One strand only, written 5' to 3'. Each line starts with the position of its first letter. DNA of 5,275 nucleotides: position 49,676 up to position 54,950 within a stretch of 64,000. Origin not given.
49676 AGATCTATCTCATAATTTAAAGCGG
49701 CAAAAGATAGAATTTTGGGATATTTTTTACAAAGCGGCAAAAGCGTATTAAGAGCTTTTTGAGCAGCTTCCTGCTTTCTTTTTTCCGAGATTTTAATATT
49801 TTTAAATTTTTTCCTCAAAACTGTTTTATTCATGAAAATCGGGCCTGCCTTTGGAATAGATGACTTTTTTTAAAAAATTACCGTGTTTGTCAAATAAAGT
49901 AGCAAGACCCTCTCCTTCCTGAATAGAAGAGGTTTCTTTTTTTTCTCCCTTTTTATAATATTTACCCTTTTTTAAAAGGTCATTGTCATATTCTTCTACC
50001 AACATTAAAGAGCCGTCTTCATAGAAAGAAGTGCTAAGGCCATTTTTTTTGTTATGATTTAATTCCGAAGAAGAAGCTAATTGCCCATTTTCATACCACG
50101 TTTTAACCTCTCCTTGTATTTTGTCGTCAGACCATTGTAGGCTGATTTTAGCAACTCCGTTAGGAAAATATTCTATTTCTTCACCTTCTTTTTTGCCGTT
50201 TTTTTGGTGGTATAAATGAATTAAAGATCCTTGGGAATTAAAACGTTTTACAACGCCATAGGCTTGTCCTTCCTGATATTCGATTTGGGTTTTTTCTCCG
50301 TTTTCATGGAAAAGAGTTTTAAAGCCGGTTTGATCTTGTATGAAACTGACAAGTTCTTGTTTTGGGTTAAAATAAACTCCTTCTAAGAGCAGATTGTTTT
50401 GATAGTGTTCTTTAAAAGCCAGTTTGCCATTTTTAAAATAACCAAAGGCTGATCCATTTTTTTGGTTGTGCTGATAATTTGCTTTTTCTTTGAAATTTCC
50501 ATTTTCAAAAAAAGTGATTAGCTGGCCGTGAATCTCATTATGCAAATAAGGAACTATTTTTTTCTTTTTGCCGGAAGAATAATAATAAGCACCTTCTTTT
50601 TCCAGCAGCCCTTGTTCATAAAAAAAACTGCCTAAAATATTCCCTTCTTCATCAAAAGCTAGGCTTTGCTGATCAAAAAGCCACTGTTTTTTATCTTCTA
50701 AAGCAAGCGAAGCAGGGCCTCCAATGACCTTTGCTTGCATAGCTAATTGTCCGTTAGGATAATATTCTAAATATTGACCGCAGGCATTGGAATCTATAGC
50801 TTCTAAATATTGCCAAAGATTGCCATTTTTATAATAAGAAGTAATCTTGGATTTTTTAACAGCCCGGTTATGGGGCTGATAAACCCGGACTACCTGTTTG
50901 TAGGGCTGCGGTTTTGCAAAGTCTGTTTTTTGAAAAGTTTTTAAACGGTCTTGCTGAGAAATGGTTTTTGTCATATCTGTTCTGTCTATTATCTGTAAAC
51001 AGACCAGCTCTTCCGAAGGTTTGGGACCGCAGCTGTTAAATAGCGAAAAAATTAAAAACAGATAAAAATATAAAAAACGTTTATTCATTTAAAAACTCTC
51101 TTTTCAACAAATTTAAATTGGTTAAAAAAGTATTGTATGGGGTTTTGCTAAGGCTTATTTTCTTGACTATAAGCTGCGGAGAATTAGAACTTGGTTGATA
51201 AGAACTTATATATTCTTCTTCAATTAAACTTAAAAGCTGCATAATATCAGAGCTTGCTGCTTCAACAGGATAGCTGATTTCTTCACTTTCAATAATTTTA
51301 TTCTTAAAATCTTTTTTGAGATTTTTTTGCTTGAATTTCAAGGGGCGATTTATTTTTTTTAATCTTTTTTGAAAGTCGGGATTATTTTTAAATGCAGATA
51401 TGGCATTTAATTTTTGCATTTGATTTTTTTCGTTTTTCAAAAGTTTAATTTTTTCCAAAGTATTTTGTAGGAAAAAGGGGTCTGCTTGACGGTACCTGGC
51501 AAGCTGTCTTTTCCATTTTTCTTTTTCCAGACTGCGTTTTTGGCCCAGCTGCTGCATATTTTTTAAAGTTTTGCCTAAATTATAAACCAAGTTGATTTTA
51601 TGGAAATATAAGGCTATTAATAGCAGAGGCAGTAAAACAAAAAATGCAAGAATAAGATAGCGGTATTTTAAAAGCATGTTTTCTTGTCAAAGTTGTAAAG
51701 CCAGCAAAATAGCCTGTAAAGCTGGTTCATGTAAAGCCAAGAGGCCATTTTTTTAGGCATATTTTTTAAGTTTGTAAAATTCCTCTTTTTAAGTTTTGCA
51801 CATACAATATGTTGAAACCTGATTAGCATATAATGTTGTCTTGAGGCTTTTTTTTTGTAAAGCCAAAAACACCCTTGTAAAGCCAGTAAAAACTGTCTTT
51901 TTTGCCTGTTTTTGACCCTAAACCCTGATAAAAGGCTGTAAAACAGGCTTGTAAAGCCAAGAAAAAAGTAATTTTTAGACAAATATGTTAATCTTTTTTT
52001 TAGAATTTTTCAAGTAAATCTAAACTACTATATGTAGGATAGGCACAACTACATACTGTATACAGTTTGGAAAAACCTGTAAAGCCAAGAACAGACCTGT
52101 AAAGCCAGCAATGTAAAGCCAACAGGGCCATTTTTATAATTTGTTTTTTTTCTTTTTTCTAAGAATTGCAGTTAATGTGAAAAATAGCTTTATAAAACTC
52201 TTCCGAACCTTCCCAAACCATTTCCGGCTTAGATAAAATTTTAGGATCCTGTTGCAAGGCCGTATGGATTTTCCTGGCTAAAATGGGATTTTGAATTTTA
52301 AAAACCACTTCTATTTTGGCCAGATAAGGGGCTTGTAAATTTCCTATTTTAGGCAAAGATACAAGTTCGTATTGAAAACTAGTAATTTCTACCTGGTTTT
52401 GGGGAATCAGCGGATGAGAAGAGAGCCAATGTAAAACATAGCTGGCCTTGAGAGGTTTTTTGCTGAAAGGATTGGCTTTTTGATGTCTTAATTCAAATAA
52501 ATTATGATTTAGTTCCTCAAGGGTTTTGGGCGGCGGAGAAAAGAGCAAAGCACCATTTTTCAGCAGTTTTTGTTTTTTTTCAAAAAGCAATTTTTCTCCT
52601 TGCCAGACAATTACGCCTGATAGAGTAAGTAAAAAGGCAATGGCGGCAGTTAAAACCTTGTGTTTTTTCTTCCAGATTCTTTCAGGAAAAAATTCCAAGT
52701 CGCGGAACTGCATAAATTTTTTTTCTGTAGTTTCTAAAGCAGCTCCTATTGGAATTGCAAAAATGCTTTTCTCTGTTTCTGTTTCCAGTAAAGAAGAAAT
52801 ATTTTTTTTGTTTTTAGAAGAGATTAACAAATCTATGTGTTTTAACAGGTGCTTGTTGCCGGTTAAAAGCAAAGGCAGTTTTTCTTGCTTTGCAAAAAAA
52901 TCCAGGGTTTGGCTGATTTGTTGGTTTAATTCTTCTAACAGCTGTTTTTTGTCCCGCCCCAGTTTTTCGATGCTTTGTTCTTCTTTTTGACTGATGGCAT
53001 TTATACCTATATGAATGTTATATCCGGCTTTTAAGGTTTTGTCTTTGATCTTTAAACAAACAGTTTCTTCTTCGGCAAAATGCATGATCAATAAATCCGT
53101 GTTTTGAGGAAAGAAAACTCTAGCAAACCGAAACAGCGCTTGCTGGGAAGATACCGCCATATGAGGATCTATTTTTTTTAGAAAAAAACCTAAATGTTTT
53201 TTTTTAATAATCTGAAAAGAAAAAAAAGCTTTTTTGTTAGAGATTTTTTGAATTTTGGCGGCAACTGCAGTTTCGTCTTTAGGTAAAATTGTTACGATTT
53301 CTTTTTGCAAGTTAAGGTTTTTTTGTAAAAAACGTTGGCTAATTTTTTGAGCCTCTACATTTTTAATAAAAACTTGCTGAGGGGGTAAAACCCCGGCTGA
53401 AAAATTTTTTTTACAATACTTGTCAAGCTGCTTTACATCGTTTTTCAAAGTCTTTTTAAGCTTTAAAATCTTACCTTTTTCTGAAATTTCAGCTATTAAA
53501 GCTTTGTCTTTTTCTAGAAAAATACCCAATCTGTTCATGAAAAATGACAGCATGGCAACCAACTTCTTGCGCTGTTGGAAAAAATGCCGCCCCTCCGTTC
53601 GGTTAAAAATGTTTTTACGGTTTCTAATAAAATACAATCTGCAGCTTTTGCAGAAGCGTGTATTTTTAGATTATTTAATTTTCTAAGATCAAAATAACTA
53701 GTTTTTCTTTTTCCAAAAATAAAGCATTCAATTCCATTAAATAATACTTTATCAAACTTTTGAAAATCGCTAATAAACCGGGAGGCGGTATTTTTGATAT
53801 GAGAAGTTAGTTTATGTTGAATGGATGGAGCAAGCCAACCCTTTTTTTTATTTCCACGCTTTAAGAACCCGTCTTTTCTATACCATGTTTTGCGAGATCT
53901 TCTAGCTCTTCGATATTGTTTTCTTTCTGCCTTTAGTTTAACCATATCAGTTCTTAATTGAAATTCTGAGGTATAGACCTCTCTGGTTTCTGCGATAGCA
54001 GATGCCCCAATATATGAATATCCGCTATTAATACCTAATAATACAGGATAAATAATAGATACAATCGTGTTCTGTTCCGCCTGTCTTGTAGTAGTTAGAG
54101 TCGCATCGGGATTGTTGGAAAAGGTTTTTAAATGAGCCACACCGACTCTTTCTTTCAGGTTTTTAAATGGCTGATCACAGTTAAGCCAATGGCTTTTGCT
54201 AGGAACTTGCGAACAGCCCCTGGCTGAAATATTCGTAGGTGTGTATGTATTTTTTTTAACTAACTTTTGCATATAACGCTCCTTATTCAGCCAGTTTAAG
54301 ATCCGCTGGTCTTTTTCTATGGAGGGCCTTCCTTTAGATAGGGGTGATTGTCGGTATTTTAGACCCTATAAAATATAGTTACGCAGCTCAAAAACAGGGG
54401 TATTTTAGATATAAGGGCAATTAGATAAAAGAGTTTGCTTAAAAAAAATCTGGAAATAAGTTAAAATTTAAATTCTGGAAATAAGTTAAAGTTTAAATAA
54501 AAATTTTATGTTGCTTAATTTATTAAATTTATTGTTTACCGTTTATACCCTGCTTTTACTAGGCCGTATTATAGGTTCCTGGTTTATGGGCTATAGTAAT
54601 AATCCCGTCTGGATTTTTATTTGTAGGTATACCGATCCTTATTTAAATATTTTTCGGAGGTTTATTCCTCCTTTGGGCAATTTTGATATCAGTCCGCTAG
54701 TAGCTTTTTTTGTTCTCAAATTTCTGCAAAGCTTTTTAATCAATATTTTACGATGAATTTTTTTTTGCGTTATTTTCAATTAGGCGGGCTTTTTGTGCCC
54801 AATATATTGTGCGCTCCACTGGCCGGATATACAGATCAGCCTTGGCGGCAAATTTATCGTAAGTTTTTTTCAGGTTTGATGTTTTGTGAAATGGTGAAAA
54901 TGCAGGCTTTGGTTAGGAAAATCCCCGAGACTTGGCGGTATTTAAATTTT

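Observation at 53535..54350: Miniaturised, catalytically dead IscB/IsrB-like protein kept with its omega-RNA (HEARO)-like leader and joined to a host gene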

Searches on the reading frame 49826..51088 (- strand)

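Call 40: search_protein_families(library=pfam, proteins=[window:49826-51088:-], max_evalue=0.01)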
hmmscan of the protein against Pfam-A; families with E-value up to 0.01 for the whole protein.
window:49826-51088:- (420 aa): 1 family
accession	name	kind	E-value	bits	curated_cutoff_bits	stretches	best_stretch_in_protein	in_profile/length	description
PF07661.19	MORN_2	-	1.8e-18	64.9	29.6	0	325-340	2-17/22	MORN repeat variant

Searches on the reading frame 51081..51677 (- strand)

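Call 40: search_protein_families(library=pfam, proteins=[window:51081-51677:-], max_evalue=0.01)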
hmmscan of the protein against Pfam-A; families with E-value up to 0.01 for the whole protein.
window:51081-51677:- (198 aa): 1 family
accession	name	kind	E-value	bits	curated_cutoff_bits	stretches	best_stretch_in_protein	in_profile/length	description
PF11016.13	DUF2854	-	0.0039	17.6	25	1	10-94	16-102/146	Protein of unknown function (DUF2854)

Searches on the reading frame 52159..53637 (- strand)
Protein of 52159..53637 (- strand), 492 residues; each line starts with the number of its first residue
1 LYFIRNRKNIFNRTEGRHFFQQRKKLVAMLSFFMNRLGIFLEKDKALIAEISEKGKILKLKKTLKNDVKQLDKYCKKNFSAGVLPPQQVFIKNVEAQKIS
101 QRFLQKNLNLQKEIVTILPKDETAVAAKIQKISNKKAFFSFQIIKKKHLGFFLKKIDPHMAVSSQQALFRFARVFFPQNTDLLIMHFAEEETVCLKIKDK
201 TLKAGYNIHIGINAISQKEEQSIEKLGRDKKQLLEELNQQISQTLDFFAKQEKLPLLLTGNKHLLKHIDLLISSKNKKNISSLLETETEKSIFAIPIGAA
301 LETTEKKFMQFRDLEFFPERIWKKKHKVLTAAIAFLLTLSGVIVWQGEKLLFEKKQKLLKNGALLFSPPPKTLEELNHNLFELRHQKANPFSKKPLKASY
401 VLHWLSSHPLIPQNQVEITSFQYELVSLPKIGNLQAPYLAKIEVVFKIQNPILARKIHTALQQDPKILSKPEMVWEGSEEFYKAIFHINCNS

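Call 3: search_protein_families(library=pfam, proteins=[window:52159-53637:-], max_evalue=1)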
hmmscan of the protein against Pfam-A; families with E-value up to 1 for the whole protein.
window:52159-53637:- (492 aa): 1 family
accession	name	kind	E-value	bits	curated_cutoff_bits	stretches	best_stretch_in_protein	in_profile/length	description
PF17832.7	Pre-PUA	-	0.34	12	23.5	0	88-133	10-53/86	Pre-PUA-like domain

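Call 4: search_protein_families(library=ncbifam, proteins=[window:52159-53637:-], max_evalue=1)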
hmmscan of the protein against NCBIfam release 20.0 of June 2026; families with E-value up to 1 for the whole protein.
window:52159-53637:- (492 aa): 0 families

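Call 67: find_encoding_contigs(protein=window:52159-53538:-, flank=4000, max_places=6)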
Protein window:52159-53538:- (459 aa): no gene with exactly this product is on record in the collection.

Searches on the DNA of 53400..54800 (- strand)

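Call 6: search_rna_families(source=window, start=53400, end=54800, threshold=evalue, max_evalue=10, show_alignments=3)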
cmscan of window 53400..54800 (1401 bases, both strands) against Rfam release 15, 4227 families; matches with E-value up to 10: 4.
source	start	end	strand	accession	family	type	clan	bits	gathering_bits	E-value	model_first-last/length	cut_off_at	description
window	54094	54350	-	RF02033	HEARO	Gene;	-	25.8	83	0.0056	1-211/211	no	HNH endonuclease-associated RNA and ORF (HEARO) RNA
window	53788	53852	+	RF04319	BTncRNA_FopS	Gene; sRNA;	-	19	56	5.2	1-71/71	no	Bacteroidetes FopS (family of paralogous sRNAs)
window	53603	53660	-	RF02083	OrzO-P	Gene; antitoxin;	-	17.8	60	7.6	1-76/76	no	OrzO-P RNA antitoxin family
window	54633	54676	-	RF01726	SAM-II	Cis-reg; riboswitch;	-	17.6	44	2.7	1-60/60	no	SAM-II riboswitch aptamer (SAM-II long loop)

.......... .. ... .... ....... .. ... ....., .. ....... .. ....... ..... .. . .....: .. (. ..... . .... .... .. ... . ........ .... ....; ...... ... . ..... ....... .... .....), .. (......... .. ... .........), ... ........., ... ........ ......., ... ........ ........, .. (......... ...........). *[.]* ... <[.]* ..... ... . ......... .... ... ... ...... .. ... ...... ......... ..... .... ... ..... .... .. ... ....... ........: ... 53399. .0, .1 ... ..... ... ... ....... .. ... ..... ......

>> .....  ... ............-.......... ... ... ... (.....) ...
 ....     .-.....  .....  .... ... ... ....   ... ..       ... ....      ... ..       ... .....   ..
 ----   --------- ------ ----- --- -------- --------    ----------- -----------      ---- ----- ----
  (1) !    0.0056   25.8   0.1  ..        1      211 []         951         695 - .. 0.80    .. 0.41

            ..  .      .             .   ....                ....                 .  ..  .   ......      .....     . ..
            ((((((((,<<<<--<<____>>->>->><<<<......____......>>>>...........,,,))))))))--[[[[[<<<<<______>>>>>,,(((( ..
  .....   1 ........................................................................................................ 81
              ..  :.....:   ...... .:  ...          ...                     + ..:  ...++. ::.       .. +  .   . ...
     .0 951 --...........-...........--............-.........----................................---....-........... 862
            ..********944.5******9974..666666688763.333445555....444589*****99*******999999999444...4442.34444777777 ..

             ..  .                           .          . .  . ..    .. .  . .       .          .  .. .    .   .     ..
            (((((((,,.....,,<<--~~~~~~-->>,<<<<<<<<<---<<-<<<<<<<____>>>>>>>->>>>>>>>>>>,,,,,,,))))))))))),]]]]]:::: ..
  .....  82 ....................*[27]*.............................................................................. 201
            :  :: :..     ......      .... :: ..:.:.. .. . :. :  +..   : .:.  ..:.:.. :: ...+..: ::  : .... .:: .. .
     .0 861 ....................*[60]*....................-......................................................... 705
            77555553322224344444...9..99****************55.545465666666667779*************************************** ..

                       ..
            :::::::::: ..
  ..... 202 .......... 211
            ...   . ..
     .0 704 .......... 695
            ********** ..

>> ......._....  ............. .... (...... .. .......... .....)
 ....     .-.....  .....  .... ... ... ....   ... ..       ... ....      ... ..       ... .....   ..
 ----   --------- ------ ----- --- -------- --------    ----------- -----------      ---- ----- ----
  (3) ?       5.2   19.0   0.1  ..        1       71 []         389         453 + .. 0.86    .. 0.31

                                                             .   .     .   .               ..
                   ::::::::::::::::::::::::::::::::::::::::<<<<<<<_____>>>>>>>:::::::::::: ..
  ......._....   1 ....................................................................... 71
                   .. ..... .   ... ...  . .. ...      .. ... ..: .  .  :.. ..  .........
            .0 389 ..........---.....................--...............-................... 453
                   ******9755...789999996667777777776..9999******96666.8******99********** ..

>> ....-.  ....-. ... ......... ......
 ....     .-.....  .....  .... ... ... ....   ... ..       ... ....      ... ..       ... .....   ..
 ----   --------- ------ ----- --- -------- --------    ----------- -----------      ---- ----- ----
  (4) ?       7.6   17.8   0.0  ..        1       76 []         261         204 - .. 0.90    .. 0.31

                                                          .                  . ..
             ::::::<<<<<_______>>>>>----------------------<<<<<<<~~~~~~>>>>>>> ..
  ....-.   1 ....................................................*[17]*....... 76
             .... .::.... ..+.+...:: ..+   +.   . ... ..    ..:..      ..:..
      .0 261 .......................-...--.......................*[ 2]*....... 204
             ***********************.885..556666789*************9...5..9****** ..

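Call 61: search_rna_families(sources=[L094, L073, L098, L080, L065, L076, L069, L102, L109], threshold=evalue, max_evalue=0.001)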
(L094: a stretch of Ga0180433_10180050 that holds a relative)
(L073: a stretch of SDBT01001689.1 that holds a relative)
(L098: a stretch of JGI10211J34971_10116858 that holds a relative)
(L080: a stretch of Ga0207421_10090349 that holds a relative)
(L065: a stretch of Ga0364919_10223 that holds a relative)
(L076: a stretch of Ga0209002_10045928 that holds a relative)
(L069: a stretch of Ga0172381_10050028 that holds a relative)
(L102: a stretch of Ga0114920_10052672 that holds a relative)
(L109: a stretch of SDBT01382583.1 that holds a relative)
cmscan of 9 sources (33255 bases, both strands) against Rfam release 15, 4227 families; matches with E-value up to 0.001: 9.
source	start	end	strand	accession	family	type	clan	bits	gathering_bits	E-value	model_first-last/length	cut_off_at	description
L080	99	314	+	RF02033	HEARO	Gene;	-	125.4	83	8.1e-26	1-211/211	no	HNH endonuclease-associated RNA and ORF (HEARO) RNA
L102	446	669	+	RF02033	HEARO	Gene;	-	122.5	83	4e-25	1-211/211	no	HNH endonuclease-associated RNA and ORF (HEARO) RNA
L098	13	231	+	RF02033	HEARO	Gene;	-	122.2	83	4.8e-25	1-211/211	no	HNH endonuclease-associated RNA and ORF (HEARO) RNA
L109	124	345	+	RF02033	HEARO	Gene;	-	121.8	83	5.9e-25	1-211/211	no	HNH endonuclease-associated RNA and ORF (HEARO) RNA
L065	3917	4149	+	RF02033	HEARO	Gene;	-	119.1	83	2.7e-24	1-211/211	no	HNH endonuclease-associated RNA and ORF (HEARO) RNA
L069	306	529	+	RF02033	HEARO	Gene;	-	113.4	83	6.6e-23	1-211/211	no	HNH endonuclease-associated RNA and ORF (HEARO) RNA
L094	213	429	+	RF02033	HEARO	Gene;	-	108.7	83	9.2e-22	1-211/211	no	HNH endonuclease-associated RNA and ORF (HEARO) RNA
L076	1247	1470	+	RF02033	HEARO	Gene;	-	101.6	83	4.9e-20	1-211/211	no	HNH endonuclease-associated RNA and ORF (HEARO) RNA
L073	3937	4151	+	RF02033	HEARO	Gene;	-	93.1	83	5.7e-18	1-211/211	no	HNH endonuclease-associated RNA and ORF (HEARO) RNA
